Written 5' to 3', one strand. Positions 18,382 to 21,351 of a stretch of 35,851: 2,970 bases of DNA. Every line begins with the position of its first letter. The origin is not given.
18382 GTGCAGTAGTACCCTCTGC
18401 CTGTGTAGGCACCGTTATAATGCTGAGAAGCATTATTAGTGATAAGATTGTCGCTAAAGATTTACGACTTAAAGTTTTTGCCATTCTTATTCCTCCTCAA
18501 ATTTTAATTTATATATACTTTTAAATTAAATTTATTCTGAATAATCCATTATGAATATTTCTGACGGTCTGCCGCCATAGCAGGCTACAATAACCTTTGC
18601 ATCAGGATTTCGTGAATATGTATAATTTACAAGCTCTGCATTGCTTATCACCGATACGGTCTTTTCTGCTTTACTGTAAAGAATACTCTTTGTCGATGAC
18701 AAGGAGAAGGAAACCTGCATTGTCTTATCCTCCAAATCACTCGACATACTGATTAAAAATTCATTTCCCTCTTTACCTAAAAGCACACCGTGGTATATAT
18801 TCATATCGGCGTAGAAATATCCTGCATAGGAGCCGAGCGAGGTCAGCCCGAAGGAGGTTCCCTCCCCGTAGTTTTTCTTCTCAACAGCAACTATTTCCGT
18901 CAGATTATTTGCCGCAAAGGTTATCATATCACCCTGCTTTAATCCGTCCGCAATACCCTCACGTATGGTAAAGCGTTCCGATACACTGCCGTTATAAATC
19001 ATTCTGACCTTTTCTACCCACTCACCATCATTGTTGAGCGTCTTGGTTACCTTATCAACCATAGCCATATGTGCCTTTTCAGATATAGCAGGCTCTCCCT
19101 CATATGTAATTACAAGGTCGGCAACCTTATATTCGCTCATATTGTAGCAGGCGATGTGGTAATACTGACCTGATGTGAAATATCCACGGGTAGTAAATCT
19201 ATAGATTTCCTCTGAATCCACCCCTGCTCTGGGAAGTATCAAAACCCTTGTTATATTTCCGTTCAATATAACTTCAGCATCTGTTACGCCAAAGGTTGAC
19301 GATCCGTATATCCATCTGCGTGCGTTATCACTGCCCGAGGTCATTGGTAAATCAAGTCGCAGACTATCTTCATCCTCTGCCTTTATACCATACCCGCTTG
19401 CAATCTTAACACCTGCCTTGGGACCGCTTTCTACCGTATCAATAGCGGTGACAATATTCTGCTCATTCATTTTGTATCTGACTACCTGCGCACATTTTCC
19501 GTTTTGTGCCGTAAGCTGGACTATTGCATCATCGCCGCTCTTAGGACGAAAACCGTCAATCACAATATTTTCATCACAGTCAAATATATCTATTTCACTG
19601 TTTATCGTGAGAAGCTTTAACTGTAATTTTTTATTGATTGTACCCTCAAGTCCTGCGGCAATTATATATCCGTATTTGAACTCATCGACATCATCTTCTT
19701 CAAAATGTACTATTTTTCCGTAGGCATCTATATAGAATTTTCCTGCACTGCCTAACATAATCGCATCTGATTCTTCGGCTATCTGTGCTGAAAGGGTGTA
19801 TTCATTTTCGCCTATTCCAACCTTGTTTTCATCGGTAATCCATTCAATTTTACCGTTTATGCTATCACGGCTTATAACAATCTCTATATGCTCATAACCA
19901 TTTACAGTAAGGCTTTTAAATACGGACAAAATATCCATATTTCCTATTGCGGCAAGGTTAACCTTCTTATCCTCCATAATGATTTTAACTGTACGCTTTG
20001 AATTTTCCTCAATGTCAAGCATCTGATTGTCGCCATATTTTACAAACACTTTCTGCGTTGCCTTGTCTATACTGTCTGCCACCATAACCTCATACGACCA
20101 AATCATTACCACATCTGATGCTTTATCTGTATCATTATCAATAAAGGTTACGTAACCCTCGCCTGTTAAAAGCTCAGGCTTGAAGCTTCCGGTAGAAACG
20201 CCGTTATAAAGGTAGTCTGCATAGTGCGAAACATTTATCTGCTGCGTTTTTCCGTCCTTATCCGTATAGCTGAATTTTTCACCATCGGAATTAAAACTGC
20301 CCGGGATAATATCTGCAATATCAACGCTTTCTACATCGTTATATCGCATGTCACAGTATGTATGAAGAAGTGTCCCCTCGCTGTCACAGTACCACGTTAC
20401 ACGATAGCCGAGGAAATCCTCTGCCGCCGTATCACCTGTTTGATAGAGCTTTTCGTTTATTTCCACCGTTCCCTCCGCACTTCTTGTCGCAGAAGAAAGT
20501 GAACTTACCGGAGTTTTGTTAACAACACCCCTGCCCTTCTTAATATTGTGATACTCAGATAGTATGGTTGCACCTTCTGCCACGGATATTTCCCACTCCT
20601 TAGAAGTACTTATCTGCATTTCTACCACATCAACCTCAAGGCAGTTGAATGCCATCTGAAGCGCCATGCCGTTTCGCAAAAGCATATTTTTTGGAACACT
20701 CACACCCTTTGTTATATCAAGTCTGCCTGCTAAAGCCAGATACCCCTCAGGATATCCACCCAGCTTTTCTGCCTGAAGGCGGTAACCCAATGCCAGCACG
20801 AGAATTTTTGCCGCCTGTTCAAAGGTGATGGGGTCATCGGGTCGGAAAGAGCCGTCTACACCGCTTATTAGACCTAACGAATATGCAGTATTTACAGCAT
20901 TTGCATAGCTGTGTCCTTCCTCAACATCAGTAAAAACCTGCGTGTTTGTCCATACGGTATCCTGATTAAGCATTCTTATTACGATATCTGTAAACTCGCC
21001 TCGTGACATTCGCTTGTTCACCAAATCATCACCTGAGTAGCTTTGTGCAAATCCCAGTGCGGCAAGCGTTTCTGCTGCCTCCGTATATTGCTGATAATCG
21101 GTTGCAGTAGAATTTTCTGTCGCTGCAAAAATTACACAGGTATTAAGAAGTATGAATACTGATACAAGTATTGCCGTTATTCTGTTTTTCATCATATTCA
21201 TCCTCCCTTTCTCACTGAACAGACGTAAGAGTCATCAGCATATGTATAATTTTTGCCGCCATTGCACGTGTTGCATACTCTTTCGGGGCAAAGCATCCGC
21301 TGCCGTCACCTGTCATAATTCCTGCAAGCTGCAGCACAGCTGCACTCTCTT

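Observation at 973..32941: About 30-kb, 20-gene single-strand operon: an S-layer-tethered glycan utilisation system with no recognisable classical glycoside hydrolase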

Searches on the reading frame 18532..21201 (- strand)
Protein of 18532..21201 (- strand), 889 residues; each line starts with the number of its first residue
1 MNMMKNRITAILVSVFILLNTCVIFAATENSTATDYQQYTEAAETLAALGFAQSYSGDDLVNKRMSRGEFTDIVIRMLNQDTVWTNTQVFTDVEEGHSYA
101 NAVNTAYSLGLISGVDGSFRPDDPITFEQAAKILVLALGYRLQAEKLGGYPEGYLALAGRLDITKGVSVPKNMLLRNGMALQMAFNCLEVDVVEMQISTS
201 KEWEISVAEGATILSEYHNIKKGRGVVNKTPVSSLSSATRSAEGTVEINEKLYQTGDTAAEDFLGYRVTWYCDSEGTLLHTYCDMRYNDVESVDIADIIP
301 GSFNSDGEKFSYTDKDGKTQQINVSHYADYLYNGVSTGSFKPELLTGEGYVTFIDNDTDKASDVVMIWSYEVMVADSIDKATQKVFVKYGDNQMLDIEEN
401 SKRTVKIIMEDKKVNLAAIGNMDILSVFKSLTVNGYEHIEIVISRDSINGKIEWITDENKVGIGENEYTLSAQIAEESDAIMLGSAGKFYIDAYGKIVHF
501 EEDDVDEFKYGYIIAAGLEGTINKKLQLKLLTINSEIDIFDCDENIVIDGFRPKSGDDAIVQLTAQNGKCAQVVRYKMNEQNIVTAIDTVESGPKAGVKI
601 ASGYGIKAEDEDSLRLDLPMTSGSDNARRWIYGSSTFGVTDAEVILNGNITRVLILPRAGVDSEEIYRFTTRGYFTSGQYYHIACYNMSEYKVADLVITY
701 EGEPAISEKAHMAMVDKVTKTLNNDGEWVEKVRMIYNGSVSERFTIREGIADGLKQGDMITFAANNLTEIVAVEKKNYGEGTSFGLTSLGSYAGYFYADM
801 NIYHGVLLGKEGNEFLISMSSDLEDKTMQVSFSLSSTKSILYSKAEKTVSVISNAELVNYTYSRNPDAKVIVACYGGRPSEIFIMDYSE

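Call 3: search_protein_families(library=pfam, proteins=[window:18532-21201:-], max_evalue=0.01)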
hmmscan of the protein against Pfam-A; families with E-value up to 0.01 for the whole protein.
window:18532-21201:- (889 aa): 2 families
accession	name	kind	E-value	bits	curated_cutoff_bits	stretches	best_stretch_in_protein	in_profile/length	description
PF00395.25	SLH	-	2.2e-13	50.3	20.8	1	90-131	2-44/44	S-layer homology domain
PF25784.1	BigA_N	-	0.0026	18.3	24.5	0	557-589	29-61/80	BigA and YdbA N-terminal beta barrel domain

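Call 5: search_protein_families(library=ncbifam, proteins=[window:18532-21201:-], max_evalue=0.01)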
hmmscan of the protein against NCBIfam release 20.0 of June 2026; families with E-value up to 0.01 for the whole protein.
window:18532-21201:- (889 aa): 0 families

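Call 11: search_solved_structures(query=window:18532-21201:-, max_evalue=0.1)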
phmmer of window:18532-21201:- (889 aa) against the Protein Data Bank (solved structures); distinct sequences matched with E-value up to 0.1: 0.

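Call 73: predict_structure(alignment_id=A4)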
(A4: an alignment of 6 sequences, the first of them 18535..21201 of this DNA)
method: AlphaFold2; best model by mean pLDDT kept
length: 889 residues; sequences in the alignment: 6
mean_pLDDT: 57.1   pTM: 0.39
mean pLDDT of the five models: 57.1, 53.0, 52.9, 52.4, 49.5
residues with pLDDT >= 90: 18; 70-90: 320; 50-70: 170; < 50: 381
segments of 3 or more residues with pLDDT < 50: 1-36, 194-210, 225-265, 477-479, 504-709, 777-834, 854-864, 875-878
pLDDT, mean of each block of 10 residues (from residue 1): 40 37 27 49 77 64 85 83 60 80 83 77 91 86 80 82 79 87 85 47 41 73 50 29 34 35 51 64 59 80 71 80 71 66 75 62 74 80 73 73 83 83 84 72 88 78 83 57 78 84 48 31 27 31 25 38 38 41 38 27 26 27 25 27 27 27 29 26 28 27 34 74 74 70 68 72 67 58 34 40 37 46 39 51 59 49 51 52 61
secondary structure, 60 per line:
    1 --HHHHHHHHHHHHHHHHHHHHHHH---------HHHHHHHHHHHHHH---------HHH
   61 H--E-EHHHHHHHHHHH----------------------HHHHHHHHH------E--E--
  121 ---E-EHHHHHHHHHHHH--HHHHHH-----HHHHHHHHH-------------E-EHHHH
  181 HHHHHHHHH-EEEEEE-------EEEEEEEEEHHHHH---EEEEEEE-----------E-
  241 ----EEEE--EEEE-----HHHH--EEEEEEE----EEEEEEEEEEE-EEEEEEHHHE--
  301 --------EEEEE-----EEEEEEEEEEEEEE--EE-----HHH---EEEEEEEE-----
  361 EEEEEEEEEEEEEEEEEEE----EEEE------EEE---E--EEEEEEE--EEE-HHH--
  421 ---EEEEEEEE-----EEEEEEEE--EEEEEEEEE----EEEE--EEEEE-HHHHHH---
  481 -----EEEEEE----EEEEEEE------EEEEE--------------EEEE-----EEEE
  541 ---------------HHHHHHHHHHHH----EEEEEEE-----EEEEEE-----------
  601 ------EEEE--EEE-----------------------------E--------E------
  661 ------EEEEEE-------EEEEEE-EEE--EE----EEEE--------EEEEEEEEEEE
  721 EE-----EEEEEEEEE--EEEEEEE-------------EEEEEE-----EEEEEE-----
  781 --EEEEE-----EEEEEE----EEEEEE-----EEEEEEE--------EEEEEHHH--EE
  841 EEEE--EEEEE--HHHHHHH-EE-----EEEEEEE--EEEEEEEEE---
elements in order (helices of 4 or more, strands of 3 or more residues): H3-25 H35-48 H58-61 H67-77 H100-108 H127-138 H141-146 H152-160 H177-189 E191-196 E204-212 H213-217 E221-227 E245-248 E251-254 H260-263 E266-272 E277-287 E289-294 E309-313 E319-332 E348-355 E361-379 E384-387 E394-396 E403-409 E412-414 E424-431 E437-444 E447-455 E460-463 E466-470 H472-477 E486-491 E496-502 E509-513 E528-531 E537-540 H556-567 E572-578 E584-589 E607-610 E613-615 E667-672 E680-685 E687-689 E698-701 E710-722 E728-736 E739-745 E759-764 E770-775 E783-787 E793-798 E803-808 E814-820 E829-833 E839-844 E847-851 H854-860 E869-875 E878-886

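Call 76: fold_search(model_id=the predicted structure, library=pdb)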
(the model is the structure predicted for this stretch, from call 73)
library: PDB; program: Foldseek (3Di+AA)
matches with E <= 10: 1159; with E <= 0.001: 133
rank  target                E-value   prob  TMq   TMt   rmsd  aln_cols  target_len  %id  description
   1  7sv4                  3.2e-07  1.00  0.15  0.73   3.7       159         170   21  Crystal structure of SpaA-SLH in complex with 4,6-Pyr-beta-D-ManNAc-(1->4)-beta-D-GlcNAc-(1->3)-4,6-Pyr-beta-D-ManNAcOMe (released 2022-03-09)
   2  7sv3                  5.0e-07  1.00  0.15  0.73   4.3       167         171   20  Crystal structure of SpaA-SLH in complex with 4,6-Pyr-beta-D-ManNAc-(1->4)-beta-D-GlcNAcOMe (released 2022-03-09)
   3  9c5u_B                9.6e-07  0.38  0.06  0.06  38.5       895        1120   10  Cryo EM structure of DCAF2:Compound 1 complex (released 2025-10-01)
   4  6cwl_B                1.3e-06  1.00  0.14  0.79   2.8       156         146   21  Crystal structure of SpaA-SLH in complex with beta-D-GlcNAc-(1->3)-4,6-Pyr-beta-D-ManNAcOMe (released 2018-08-15)
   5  6cwf_A                1.3e-06  1.00  0.15  0.75   4.3       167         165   21  Crystal structure of SpaA-SLH in complex with 4,6-Pyr-beta-D-ManNAcOMe (released 2018-08-15)
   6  7sv5_B                1.4e-06  1.00  0.15  0.76   3.7       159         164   19  Crystal structure of SpaA-SLH/G109A in complex with 4,6-Pyr-beta-D-ManNAc-(1->4)-beta-D-GlcNAcOMe (released 2022-03-09)
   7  6cwr                  2.1e-06  1.00  0.15  0.75   3.7       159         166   21  Crystal structure of SpaA-SLH/G46A/G109A in complex with 4,6-Pyr-beta-D-ManNAcOMe (released 2018-08-15)
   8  6cwn                  2.3e-06  1.00  0.15  0.76   3.2       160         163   19  Crystal structure of SpaA-SLH/G109A in complex with 4,6-Pyr-beta-D-ManNAcOMe (released 2018-08-15)
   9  2fkj_A                2.4e-06  0.69  0.07  0.11  22.8       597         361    9  The crystal structure of engineered OspA (released 2006-11-21)
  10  7sv6                  2.9e-06  1.00  0.15  0.76   3.7       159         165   21  Crystal structure of SpaA-SLH/G46A/G109A in complex with 4,6-Pyr-beta-D-ManNAc-(1->4)-beta-D-GlcNAcOMe (released 2022-03-09)
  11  9ejq                  3.6e-06  0.38  0.07  0.06  38.7       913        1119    9  Crystal structure of DDB1 in complex with XS381952 (released 2025-02-26)
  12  6cwh_C                3.8e-06  1.00  0.15  0.76   3.6       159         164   20  Crystal structure of SpaA-SLH in complex with 4,6-Pyr-beta-D-ManNAcOMe (P1) (released 2018-08-15)
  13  6zue_A                4.0e-06  0.33  0.07  0.06  37.1       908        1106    9  Crystal structure of human DDB1 bound to human DCAF1 (amino acid residues 1046-1396) (released 2021-07-28)
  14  6cwc_B                4.7e-06  1.00  0.15  0.75   3.6       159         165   20  Crystal structure of SpaA-SLH (released 2018-08-15)
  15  9a40_C                5.2e-06  0.30  0.06  0.06  35.8       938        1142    9  model of Cullin4 (released 2024-09-18)
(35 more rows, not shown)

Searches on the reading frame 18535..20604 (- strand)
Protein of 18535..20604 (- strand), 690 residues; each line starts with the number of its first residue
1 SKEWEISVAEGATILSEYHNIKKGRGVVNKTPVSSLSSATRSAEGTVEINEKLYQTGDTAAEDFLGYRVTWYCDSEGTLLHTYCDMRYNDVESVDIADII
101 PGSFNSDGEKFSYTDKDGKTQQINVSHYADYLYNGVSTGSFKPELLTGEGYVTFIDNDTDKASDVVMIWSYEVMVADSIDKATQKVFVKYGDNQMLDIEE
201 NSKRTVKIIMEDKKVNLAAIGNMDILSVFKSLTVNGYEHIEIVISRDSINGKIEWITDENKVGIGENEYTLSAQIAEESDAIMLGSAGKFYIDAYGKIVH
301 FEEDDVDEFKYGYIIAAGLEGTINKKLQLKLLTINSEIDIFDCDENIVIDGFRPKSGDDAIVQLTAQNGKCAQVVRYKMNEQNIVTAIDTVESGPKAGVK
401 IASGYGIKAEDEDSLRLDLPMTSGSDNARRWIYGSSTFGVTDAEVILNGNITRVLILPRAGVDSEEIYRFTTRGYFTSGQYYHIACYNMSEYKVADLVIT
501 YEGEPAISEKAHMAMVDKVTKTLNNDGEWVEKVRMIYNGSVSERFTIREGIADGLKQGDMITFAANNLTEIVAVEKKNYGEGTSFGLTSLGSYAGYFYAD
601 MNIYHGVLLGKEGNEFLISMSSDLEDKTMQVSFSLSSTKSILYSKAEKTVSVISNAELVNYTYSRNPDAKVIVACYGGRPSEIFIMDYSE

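Call 32: find_homologous_proteins(query=window:18535-20604:-, max_evalue=0.00001)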
Query window:18535-20604:- (690 aa): 6 proteins with E <= 0.00001 among 8000 candidates.
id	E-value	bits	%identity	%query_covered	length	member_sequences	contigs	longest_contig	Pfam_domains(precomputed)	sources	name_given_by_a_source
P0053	0.0e+0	1532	100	100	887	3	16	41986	PF00395.26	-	-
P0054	1.8e-292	990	64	100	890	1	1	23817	PF00395.26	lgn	-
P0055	2.6e-108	381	77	33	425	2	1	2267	PF00395.26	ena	-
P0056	8.4e-19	86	25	80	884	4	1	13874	PF00395.26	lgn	-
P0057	5.4e-14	70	26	61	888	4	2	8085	PF00395.26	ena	-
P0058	1.9e-7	48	22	61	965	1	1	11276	PF00395.26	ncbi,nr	ncbi:MAG: S-layer homology domain-containing protein [Clostridia bacterium]|nr:S-layer homology doma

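Call 33: find_encoding_contigs(protein=P0054, flank=10000, max_places=3)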
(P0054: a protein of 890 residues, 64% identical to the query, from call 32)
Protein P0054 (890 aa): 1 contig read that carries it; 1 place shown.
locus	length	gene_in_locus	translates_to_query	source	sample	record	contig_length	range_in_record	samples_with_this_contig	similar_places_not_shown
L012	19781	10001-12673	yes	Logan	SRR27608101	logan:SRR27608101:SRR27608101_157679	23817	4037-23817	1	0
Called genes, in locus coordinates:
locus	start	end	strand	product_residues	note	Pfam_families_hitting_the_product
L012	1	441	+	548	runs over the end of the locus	-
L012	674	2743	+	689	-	PF00395:SLH, PF22842:Pel9A-like_beta_helix, PF05048:NosD (faint), PF13229:Beta_helix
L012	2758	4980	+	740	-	PF00395:SLH, PF05048:NosD (faint), PF22842:Pel9A-like_beta_helix (weak), PF13229:Beta_helix (faint), PF06439:3keto-disac_hyd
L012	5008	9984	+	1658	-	PF04234:CopC (faint), PF13205:Big_5, PF00395:SLH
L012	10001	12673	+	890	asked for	PF00395:SLH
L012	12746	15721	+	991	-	PF13385:Laminin_G_3 (weak), PF20578:aBig_2, PF13472:Lipase_GDSL_2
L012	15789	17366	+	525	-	PF01547:SBP_bac_1, PF13416:SBP_bac_8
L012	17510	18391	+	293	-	PF00528:BPD_transp_1 (weak)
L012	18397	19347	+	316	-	PF00528:BPD_transp_1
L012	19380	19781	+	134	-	?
